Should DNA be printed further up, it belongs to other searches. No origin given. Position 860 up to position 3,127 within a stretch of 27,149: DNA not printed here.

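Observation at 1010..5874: Duplicated secreted beta-propeller lipoproteins bracketing a TIGR02147-like gene: a conserved-unknown secreted-protein/partner module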

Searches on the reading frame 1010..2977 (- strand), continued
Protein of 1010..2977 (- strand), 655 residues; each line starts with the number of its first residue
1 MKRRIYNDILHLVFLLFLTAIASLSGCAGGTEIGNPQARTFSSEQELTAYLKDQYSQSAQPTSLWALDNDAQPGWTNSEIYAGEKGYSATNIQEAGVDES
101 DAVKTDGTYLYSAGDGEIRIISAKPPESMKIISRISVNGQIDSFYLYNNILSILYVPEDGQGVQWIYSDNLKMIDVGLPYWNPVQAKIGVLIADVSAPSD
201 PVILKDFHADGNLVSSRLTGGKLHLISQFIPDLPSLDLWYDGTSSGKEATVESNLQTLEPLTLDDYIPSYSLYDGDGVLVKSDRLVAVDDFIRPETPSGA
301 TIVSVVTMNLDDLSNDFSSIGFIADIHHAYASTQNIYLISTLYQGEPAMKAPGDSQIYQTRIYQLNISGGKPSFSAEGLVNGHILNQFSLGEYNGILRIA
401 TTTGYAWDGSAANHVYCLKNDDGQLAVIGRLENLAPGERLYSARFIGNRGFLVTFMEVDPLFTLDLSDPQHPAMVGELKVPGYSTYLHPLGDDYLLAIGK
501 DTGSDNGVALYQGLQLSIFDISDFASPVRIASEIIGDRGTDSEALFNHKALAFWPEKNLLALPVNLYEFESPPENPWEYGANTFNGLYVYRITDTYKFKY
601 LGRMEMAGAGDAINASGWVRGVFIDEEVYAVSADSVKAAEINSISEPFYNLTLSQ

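Call 55: find_encoding_contigs(protein=P0366, flank=6000, max_places=1)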
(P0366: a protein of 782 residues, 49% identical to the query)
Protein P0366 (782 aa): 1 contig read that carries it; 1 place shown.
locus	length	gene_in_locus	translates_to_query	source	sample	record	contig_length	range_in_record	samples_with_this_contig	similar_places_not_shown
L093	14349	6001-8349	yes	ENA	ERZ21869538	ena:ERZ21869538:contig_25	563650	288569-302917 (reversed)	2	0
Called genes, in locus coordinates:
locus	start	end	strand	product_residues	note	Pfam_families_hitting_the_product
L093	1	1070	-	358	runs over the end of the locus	PF00793:DAHP_synth_1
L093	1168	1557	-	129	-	PF03330:DPBB_1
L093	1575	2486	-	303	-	PF01734:Patatin, PF19890:DUF6363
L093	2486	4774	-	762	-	PF00324:AA_permease, PF03845:Spore_permease (weak), PF13520:AA_permease_2, PF00582:Usp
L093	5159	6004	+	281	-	PF14394:DUF4423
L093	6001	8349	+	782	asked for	PF19190:BACON_2 (weak), PF09826:Beta_propel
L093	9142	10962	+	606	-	PF02743:dCache_1, PF08269:dCache_2 (faint), PF17201:Cache_3-Cache_2 (weak), PF00672:HAMP, PF00512:HisKA, PF02518:HATPase_c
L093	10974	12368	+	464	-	PF00072:Response_reg, PF00158:Sigma54_activat, PF14532:Sigma54_activ_2, PF00004:AAA (weak), PF07724:AAA_2, PF07728:AAA_5, PF25601:AAA_lid_14, PF02954:HTH_8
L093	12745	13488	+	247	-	PF00005:ABC_tran, PF12399:BCA_ABC_TP_C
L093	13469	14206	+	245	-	PF00005:ABC_tran, PF13304:AAA_21 (faint)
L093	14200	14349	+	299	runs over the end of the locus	PF02653:BPD_transp_2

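Call 56: find_encoding_contigs(protein=P0383, flank=6000, max_places=1)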
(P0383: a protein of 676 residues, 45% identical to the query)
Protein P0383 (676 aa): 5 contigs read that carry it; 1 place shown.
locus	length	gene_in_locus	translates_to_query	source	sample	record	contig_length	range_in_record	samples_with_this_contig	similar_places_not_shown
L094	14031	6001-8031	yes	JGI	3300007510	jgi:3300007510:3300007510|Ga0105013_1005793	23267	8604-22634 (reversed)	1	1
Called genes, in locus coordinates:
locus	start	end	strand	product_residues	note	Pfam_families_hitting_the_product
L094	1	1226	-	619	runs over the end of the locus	?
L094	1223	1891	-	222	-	PF03548:LolA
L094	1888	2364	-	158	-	PF22817:ApeP-like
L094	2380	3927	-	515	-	PF03783:CsgG, PF17680:FlgO (weak)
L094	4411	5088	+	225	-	-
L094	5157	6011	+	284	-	PF14394:DUF4423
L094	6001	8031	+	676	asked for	PF09826:Beta_propel, PF08309:LVIVD (faint)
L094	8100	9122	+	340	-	PF07603:Lcl_C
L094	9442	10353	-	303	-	PF01134:GIDA (faint), PF01266:DAO (faint), PF03486:HI0933_like (faint), PF07992:Pyr_redox_2, PF13454:NAD_binding_9 (faint), PF13738:Pyr_redox_3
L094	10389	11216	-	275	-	PF03781:FGE-sulfatase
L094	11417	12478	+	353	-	PF10340:Say1_Mug180, PF20434:BD-FAE, PF07859:Abhydrolase_3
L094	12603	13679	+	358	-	-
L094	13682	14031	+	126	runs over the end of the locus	PF19588:SxtJ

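Call 78: predict_structure(alignment_id=A6)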
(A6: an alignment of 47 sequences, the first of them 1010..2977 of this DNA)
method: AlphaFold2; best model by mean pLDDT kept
length: 655 residues; sequences in the alignment: 47
mean_pLDDT: 84.2   pTM: 0.83
mean pLDDT of the five models: 84.2, 83.9, 82.9, 82.6, 82.0
residues with pLDDT >= 90: 349; 70-90: 205; 50-70: 55; < 50: 46
segments of 3 or more residues with pLDDT < 50: 1-3, 26-36, 68-92, 347-350, 614-616
pLDDT, mean of each block of 10 residues (from residue 1): 56 82 53 55 95 92 62 33 36 63 95 94 95 96 94 95 69 73 91 97 97 90 94 89 90 95 96 94 95 89 95 91 92 91 63 66 89 92 82 93 77 93 94 85 84 70 92 87 72 87 74 89 90 92 82 91 93 85 94 94 88 65 96 95 93 85
secondary structure, 60 per line:
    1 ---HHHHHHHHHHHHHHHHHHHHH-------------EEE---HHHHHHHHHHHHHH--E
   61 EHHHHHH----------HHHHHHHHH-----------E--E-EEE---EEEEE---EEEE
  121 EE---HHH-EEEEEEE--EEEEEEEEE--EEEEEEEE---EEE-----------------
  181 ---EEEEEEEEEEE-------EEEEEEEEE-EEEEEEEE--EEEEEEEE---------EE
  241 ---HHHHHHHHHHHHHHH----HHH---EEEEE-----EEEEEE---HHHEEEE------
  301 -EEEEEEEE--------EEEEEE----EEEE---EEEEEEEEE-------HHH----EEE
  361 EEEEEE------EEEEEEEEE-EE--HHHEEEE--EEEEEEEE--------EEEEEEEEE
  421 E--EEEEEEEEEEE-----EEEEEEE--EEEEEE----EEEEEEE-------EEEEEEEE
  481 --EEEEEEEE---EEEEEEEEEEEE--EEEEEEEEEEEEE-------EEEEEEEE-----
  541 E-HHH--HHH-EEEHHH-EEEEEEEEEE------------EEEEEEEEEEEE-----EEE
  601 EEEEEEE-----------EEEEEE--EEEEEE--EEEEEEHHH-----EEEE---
elements in order: H4-24 E38-40 H44-57 H62-67 H78-86 E103-105 E109-113 E117-122 E130-136 E139-147 E150-157 E161-163 E184-194 E202-210 E212-219 E222-229 H244-258 E269-273 E279-284 E291-294 E302-309 E318-323 E328-331 E335-343 E358-366 E373-381 E390-393 E396-403 E412-421 E424-434 E440-446 E449-454 E459-465 E473-480 E483-490 E494-505 E508-520 E528-535 E552-554 E559-568 E581-592 E598-607 E619-624 E627-632 E635-640 E649-652

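Call 80: fold_search(model_id=the predicted structure, library=pdb)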
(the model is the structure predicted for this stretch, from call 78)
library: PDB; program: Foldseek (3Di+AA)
matches with E <= 10: 1184; with E <= 0.001: 583
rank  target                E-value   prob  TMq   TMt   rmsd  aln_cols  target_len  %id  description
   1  5fqd_D                3.6e-10  1.00  0.18  0.16  20.7       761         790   10  Structural basis of Lenalidomide induced CK1a degradation by the crl4crbn ubiquitin ligase (released 2016-02-24)
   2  5fqd_A                7.4e-10  1.00  0.16  0.14  20.1       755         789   11  Structural basis of Lenalidomide induced CK1a degradation by the crl4crbn ubiquitin ligase (released 2016-02-24)
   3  9hne_E                7.8e-10  1.00  0.23  0.15  24.0       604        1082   11  Cereblon in complex with DDB1, GSPT1 and Compound-1 (released 2025-10-22)
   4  9saf_A                8.2e-10  1.00  0.19  0.16  20.6       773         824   10  Ternary PROTAC-mediated complex of BRD4-BD1/CRBN/DDB1 and JQ1-AcQ bifunctional degrader (released 2025-10-01)
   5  9ltw_B                1.1e-09  1.00  0.15  0.14  20.4       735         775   10  protein structure of DDB1-DDA1-DET1 (released 2026-01-28)
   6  6zqa_UQ               1.2e-09  1.00  0.24  0.19  21.0       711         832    9  Cryo-EM structure of the 90S pre-ribosome from Saccharomyces cerevisiae, state A (Poly-Ala) (released 2020-09-23)
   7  7lps_G                1.2e-09  1.00  0.17  0.15  20.0       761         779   10  Crystal structure of DDB1-CRBN-ALV1 complex bound to Helios (IKZF2 ZF2) (released 2021-06-02)
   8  9dww_D                1.3e-09  1.00  0.16  0.14  19.2       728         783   10  Ternary complex of CRBN-DDB1-PDE6D with FPFT-2216 (released 2025-08-06)
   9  8bbg_B                1.4e-09  1.00  0.27  0.14  21.8       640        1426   10  Structure of the IFT-A complex; anterograde IFT-A train model (released 2022-12-21)
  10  8uh6_A                1.5e-09  1.00  0.25  0.21  20.0       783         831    9  Degrader-induced complex between PTPN2 and CRBN-DDB1 (released 2024-09-11)
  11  8u15_B                1.5e-09  1.00  0.15  0.13  19.6       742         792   10  The ternary complex structure of DDB1-CRBN-SALL4(ZF1,2)-short bound to CC-220 (released 2023-12-27)
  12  8oiz_A                1.6e-09  1.00  0.25  0.15  23.0       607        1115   11  Crystal structure of human CRBN-DDB1 in complex with Pomalidomide (released 2023-07-19)
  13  9e2g_2B               1.8e-09  1.00  0.21  0.22  16.3       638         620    8  Cryo-EM structure of 48 nm repeat of microtubule doublet from T. brucei flagellum (released 2025-03-12)
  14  9sai_A                2.1e-09  1.00  0.17  0.14  20.7       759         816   11  Ternary PROTAC-mediated complex consisting of Cereblon, DDB1 and BRD4-BD1, non-covalently linked by JQ1-AcN (released 2025-10-29)
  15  8d81_A                2.2e-09  1.00  0.16  0.14  20.7       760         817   10  Cereblon~DDB1 bound to Pomalidomide (released 2022-07-20)
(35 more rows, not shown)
